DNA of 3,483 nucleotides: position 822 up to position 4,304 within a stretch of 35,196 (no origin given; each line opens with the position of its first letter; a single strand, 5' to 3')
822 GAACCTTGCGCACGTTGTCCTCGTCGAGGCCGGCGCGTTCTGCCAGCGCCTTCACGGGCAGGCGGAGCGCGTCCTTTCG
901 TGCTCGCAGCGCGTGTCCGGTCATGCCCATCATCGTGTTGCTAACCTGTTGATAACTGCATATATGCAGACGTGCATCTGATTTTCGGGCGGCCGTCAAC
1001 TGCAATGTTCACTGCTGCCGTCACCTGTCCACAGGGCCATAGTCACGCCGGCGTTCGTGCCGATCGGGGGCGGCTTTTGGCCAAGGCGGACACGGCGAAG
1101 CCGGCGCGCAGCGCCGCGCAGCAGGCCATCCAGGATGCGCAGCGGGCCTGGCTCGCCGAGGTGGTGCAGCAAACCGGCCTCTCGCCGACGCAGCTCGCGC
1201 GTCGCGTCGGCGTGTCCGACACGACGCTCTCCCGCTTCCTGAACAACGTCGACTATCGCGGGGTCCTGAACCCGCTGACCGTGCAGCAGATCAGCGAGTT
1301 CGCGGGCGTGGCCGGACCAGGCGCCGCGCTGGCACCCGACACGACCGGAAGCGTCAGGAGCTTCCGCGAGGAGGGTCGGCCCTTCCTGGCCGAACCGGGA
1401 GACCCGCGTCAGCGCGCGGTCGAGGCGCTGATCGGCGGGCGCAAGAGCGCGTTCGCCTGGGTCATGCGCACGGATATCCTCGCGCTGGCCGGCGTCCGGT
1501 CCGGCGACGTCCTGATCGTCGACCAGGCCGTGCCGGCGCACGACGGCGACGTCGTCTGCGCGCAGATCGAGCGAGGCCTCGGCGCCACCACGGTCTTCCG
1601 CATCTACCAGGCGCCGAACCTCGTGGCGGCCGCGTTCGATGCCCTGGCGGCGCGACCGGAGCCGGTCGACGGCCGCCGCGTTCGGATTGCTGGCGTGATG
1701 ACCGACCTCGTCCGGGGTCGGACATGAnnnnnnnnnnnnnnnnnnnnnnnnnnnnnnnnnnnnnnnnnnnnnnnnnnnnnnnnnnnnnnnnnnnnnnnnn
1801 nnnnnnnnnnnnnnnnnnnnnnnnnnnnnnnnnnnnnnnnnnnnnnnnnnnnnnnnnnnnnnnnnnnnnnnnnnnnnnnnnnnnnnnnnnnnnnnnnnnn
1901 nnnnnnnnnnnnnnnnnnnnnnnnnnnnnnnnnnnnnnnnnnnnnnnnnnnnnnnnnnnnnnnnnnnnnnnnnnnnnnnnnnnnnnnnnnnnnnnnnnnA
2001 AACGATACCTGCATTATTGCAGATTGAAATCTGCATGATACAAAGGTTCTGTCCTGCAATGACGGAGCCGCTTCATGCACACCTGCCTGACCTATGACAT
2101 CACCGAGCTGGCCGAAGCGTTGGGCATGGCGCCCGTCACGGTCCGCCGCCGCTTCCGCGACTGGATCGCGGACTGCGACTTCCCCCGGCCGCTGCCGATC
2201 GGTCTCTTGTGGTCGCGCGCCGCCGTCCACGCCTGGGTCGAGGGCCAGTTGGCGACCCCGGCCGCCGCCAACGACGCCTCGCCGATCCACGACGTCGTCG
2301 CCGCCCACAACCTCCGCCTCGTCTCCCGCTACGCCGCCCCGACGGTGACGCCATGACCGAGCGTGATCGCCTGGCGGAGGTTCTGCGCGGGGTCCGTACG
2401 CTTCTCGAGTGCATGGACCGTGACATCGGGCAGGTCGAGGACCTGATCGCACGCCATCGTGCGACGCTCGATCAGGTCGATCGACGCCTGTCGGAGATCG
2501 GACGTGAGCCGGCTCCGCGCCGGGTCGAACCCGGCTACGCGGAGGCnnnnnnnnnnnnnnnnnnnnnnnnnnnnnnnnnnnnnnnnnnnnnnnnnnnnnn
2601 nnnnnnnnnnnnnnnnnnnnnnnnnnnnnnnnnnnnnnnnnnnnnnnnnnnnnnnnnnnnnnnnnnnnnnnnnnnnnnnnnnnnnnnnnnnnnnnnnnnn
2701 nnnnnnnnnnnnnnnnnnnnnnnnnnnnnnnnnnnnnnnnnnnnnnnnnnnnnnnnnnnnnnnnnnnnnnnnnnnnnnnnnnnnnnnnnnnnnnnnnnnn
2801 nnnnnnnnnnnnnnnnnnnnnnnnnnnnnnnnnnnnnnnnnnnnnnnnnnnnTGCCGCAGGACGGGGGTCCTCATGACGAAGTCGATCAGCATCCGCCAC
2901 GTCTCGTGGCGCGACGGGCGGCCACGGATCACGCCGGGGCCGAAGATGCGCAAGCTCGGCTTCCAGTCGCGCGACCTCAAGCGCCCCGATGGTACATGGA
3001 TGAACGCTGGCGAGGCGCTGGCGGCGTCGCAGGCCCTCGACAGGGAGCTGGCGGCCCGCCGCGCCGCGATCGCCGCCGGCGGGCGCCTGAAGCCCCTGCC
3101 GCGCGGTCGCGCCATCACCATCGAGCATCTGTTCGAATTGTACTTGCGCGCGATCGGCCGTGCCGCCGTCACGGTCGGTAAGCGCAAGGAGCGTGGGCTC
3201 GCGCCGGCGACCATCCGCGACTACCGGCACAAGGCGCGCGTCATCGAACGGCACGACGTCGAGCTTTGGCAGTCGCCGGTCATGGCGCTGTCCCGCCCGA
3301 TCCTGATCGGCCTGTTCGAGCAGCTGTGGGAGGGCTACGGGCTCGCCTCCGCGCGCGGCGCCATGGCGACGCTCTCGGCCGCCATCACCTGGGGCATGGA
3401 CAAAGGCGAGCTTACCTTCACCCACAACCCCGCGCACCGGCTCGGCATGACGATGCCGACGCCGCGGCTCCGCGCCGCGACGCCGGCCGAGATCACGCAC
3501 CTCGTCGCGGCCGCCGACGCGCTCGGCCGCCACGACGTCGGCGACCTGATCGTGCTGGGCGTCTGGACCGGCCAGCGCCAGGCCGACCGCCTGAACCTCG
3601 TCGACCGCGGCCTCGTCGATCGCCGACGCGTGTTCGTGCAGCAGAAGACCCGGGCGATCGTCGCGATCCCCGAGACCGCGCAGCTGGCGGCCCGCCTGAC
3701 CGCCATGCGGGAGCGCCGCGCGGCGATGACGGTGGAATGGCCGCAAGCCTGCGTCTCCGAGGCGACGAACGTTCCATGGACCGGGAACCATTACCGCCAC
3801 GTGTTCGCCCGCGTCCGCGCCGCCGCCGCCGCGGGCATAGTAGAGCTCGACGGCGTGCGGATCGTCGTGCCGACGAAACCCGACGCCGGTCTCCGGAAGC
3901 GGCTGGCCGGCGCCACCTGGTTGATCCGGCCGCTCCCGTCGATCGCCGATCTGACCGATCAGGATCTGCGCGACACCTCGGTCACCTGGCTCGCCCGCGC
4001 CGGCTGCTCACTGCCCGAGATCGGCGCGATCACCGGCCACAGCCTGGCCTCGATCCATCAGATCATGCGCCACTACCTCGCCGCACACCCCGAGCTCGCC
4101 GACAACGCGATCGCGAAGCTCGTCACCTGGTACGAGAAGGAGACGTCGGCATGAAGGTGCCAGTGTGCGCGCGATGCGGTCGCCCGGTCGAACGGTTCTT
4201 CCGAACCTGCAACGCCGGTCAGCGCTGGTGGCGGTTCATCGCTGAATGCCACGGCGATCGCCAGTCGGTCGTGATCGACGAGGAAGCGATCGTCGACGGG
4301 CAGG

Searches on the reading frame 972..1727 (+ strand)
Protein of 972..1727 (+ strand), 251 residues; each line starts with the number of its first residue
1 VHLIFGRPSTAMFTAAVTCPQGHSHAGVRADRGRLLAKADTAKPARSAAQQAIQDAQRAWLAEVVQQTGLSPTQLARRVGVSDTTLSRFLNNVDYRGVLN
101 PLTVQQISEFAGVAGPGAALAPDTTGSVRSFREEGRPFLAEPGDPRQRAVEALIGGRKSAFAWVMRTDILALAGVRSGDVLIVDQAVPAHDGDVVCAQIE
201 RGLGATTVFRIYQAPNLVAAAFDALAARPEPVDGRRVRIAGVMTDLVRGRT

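Call 11: search_protein_families(library=phrogs, proteins=[window:972-1727:+], max_evalue=0.001)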
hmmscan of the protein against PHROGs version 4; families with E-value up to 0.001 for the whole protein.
window:972-1727:+ (251 aa): 5 families
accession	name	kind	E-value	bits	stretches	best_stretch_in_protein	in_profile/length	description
phrog_811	-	DNA, RNA and nucleotide metabolism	6.3e-08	33.3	1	153-247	41-132/140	UmuD-like protein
phrog_296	-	integration and excision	1.5e-05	24.9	1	37-92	208-263/626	DNA transposition protein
phrog_4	-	transcription regulation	6.6e-05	23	1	56-215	138-304/400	transcriptional repressor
phrog_664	-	DNA, RNA and nucleotide metabolism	0.00025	22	1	44-90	81-121/210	DNA binding protein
phrog_1373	-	transcription regulation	0.00038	21.5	1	46-92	55-99/166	transcriptional regulator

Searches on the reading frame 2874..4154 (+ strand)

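Call 11: search_protein_families(library=phrogs, proteins=[window:2874-4154:+], max_evalue=0.001)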
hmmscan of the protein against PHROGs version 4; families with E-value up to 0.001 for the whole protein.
window:2874-4154:+ (426 aa): 2 families
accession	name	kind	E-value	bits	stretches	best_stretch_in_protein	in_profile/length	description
phrog_1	-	integration and excision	1.3e-24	88.5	1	59-421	146-452/611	integrase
phrog_216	-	integration and excision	0.00062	20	0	225-419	79-240/301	integrase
